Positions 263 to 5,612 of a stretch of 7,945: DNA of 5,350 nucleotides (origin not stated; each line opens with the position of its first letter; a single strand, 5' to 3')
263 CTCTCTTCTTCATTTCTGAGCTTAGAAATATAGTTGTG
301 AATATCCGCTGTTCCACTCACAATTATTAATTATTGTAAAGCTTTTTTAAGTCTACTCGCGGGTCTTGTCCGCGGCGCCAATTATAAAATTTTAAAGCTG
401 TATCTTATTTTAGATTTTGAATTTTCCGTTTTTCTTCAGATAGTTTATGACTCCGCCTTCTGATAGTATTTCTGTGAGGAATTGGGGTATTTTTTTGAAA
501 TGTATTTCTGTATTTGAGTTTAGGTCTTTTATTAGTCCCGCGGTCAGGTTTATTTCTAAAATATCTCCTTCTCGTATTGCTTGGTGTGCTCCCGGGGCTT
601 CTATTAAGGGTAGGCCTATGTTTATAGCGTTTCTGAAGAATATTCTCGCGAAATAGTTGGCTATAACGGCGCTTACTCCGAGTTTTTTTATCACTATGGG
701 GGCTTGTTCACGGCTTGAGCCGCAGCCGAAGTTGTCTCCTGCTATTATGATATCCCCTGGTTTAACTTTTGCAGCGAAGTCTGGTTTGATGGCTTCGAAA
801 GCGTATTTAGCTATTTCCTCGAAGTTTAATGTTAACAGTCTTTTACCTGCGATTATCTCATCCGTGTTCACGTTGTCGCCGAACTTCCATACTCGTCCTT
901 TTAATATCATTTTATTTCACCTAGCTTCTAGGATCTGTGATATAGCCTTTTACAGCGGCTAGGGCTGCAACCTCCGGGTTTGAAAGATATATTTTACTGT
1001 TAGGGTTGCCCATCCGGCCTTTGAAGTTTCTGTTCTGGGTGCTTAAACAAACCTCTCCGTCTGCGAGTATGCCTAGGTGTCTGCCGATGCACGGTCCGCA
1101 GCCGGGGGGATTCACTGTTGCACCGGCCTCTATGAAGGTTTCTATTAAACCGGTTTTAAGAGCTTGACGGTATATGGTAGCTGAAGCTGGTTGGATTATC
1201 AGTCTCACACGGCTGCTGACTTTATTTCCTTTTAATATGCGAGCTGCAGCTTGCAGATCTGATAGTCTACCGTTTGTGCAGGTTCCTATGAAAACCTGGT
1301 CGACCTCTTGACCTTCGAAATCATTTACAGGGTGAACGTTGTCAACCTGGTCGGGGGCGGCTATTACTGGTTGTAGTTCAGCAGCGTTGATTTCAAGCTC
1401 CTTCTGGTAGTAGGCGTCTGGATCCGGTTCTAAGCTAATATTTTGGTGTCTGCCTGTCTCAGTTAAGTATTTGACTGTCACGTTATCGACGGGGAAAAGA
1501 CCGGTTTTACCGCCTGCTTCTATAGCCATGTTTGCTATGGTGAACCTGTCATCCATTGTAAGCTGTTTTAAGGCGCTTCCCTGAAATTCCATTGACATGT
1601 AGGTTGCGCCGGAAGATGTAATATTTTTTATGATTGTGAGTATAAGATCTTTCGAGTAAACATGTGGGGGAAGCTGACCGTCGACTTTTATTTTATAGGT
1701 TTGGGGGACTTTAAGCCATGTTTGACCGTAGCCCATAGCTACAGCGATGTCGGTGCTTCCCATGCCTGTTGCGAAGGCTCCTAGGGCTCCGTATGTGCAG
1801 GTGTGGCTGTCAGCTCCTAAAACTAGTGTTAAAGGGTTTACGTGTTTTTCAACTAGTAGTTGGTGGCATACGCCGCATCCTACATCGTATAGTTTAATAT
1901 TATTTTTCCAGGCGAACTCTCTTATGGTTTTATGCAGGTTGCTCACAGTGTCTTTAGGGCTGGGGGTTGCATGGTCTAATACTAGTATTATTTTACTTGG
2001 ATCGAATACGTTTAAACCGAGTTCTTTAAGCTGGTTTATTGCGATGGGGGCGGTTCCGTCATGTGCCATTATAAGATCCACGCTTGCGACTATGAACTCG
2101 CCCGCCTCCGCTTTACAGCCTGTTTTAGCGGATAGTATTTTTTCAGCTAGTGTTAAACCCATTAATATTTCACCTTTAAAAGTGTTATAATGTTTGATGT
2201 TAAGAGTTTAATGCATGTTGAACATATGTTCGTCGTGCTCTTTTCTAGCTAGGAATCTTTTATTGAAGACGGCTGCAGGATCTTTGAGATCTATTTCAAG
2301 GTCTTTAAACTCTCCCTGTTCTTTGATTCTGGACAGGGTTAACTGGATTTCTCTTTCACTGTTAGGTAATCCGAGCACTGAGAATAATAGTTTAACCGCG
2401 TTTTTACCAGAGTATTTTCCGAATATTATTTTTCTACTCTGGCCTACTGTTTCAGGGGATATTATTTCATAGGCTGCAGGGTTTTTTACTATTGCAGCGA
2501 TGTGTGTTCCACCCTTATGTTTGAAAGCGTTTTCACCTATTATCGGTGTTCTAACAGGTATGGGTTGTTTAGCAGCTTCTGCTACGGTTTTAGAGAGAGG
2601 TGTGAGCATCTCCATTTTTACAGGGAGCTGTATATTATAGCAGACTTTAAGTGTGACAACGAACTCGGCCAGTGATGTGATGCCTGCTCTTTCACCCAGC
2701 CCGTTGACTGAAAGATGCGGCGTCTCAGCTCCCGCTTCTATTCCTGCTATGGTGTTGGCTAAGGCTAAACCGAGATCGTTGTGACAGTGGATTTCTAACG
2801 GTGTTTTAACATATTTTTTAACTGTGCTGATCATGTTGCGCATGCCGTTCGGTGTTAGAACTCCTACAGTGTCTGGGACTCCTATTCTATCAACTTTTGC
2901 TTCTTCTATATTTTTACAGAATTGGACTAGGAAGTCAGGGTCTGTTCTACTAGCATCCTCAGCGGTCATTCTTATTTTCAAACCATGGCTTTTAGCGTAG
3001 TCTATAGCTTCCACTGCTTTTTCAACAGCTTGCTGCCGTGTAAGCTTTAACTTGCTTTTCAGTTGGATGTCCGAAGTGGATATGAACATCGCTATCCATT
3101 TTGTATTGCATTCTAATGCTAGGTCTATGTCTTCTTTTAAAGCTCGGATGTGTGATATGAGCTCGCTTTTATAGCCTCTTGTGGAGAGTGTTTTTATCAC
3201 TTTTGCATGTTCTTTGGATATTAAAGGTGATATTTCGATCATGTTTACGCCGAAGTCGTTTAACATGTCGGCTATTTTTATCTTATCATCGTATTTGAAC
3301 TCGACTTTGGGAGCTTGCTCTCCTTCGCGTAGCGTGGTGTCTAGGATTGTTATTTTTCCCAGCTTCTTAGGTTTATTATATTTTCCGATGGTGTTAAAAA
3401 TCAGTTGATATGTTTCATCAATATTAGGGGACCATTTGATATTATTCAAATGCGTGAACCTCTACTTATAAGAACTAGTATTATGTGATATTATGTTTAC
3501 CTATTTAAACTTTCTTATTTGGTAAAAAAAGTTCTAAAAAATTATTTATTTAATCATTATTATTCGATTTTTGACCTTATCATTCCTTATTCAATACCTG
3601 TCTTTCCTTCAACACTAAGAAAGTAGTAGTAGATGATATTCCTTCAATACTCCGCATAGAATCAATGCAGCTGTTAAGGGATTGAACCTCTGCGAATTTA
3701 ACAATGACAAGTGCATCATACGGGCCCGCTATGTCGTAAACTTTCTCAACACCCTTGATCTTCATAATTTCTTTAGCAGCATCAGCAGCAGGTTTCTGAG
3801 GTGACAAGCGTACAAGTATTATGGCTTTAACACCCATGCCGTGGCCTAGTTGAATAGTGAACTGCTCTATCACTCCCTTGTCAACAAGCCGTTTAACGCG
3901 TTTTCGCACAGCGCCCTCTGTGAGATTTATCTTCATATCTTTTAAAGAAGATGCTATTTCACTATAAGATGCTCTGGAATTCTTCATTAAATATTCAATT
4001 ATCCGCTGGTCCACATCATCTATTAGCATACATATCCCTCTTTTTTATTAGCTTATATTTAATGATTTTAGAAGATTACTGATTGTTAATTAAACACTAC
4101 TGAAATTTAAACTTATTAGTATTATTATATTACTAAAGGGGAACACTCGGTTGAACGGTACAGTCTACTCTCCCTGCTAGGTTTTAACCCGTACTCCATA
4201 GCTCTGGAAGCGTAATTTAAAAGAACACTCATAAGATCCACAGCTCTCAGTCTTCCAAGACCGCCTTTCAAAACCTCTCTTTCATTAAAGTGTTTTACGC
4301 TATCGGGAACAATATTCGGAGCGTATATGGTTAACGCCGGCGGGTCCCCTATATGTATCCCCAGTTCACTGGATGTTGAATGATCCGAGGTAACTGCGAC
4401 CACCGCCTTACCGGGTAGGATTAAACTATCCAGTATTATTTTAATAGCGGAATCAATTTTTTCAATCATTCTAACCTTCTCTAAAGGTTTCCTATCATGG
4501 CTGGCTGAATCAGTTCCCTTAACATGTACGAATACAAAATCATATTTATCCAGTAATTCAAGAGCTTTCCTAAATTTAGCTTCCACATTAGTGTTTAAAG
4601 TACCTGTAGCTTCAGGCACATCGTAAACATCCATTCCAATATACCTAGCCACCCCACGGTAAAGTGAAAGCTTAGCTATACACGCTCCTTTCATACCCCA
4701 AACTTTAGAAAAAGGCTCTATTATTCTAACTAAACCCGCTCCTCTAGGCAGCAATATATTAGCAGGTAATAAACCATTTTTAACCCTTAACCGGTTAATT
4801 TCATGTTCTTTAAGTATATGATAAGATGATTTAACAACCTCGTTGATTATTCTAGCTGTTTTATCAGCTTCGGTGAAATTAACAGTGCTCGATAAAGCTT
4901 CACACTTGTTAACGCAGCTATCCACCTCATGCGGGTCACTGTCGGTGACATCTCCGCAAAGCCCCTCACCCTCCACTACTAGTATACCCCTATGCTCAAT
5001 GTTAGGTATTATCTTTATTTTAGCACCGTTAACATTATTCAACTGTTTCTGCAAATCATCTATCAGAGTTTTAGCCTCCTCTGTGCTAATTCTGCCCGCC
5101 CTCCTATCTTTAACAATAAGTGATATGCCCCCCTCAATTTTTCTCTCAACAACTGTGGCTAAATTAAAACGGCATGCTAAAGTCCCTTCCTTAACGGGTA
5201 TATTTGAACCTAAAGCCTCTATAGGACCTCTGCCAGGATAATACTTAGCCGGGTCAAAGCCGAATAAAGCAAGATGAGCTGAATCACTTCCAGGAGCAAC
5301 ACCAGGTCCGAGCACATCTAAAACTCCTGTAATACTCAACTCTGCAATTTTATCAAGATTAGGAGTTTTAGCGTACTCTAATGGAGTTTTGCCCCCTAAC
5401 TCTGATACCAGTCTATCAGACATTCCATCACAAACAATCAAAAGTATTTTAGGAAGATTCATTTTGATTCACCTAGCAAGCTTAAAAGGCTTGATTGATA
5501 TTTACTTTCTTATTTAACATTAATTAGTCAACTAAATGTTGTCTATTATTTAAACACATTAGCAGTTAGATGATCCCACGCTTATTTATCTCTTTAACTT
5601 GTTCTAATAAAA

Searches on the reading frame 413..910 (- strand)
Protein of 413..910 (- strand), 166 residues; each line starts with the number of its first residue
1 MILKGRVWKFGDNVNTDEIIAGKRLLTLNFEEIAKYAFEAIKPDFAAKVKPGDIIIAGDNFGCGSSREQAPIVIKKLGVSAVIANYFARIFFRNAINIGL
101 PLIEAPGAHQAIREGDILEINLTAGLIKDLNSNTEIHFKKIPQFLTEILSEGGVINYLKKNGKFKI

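Call 114: search_protein_families(library=pfam, proteins=[window:413-910:-], max_evalue=0.001)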
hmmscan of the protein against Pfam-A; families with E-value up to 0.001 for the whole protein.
window:413-910:- (166 aa): 2 families
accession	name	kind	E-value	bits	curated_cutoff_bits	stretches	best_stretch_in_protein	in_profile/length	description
PF00694.25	Aconitase_C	-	8.4e-17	62.2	22.8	1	48-100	70-123/131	Aconitase C-terminal domain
PF06434.19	Aconitase_2_N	-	6.5e-05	23.1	27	1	53-156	55-168/204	Aconitate hydratase 2 N-terminus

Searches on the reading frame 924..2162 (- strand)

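Call 114: search_protein_families(library=pfam, proteins=[window:924-2162:-], max_evalue=0.001)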
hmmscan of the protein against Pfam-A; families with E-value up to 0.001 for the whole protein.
window:924-2162:- (413 aa): 1 family
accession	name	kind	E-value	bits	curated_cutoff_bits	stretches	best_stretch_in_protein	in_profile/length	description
PF00330.25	Aconitase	-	9.1e-105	351.7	28.7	2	7-281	1-305/463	Aconitase family (aconitate hydratase)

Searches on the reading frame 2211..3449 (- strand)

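Call 114: search_protein_families(library=pfam, proteins=[window:2211-3449:-], max_evalue=0.001)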
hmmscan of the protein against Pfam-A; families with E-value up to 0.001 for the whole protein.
window:2211-3449:- (413 aa): 2 families
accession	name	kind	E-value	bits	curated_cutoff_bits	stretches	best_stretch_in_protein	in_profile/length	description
PF00682.25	HMGL-like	-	5.2e-73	246.1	29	1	33-289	2-260/260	HMGL-like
PF22617.1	HCS_D2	-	2.2e-21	76.5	27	1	303-380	1-79/82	Homocitrate synthase post-HMGL domain-like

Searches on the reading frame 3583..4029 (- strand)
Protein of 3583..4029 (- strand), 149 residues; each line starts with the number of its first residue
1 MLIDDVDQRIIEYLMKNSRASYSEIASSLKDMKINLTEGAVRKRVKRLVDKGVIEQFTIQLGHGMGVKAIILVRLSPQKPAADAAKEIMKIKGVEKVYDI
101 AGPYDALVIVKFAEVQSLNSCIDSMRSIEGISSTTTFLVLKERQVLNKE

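Call 3: search_protein_families(library=pfam, proteins=[window:3583-4029:-], max_evalue=1)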
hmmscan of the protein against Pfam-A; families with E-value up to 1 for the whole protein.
window:3583-4029:- (149 aa): 10 families
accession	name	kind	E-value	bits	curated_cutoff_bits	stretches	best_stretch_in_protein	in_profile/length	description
PF01037.27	AsnC_trans_reg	-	2.9e-14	53.2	25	1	71-142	1-73/73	Lrp/AsnC ligand binding domain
PF13412.12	HTH_24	-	7.6e-12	45.1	21.9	2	4-29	2-27/48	Winged helix-turn-helix DNA-binding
PF13404.12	HTH_AsnC-type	-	7.1e-11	42.2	27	1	3-48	1-41/42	AsnC-type helix-turn-helix domain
PF20075.5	DUF6471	-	0.00074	19.8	26.8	1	8-47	6-45/65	Domain of unknown function (DUF6471)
PF03965.22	Penicillinase_R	-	0.0018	19.1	22.6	1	6-56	4-53/115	Penicillinase repressor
PF08461.16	HTH_12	-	0.0025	18.2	21.4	1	10-56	3-50/66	Ribonuclease R winged-helix domain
PF18622.7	HTH_55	-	0.013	16.2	27.1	1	31-72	59-100/107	RctB helix turn helix domain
PF12840.13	HTH_20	-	0.014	15.8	27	1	3-55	2-49/51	Helix-turn-helix domain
PF18313.7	TLP1_add_C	-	0.15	12.5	26.1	1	35-78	5-49/83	Thiolase-like protein type 1 additional C-terminal domain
PF22451.2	NirdL-like_HTH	-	0.16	12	27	1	33-54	25-46/47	Siroheme decarboxylase NirDL-like HTH domain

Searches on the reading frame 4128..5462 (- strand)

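Call 3: search_protein_families(library=pfam, proteins=[window:4128-5462:-], max_evalue=1)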
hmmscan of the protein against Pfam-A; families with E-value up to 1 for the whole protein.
window:4128-5462:- (445 aa): 5 families
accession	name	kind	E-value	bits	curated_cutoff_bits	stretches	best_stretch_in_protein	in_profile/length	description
PF10143.14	PhosphMutase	-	2.6e-49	167.8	21.5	1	40-223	1-170/170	2,3-bisphosphoglycerate-independent phosphoglycerate mutase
PF01676.23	Metalloenzyme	-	2.5e-43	148.8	24.3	1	5-416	2-251/252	Metalloenzyme superfamily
PF00245.25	Alk_phosphatase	-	0.0002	20.9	24.4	1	299-368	246-318/423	Alkaline phosphatase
PF22746.1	SHOCT-like_DUF2089-C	-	0.0012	18.9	27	1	122-139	12-29/32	SHOCT-like domain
PF01663.27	Phosphodiest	-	0.0016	18.6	23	1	294-365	145-223/342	Type I phosphodiesterase / nucleotide pyrophosphatase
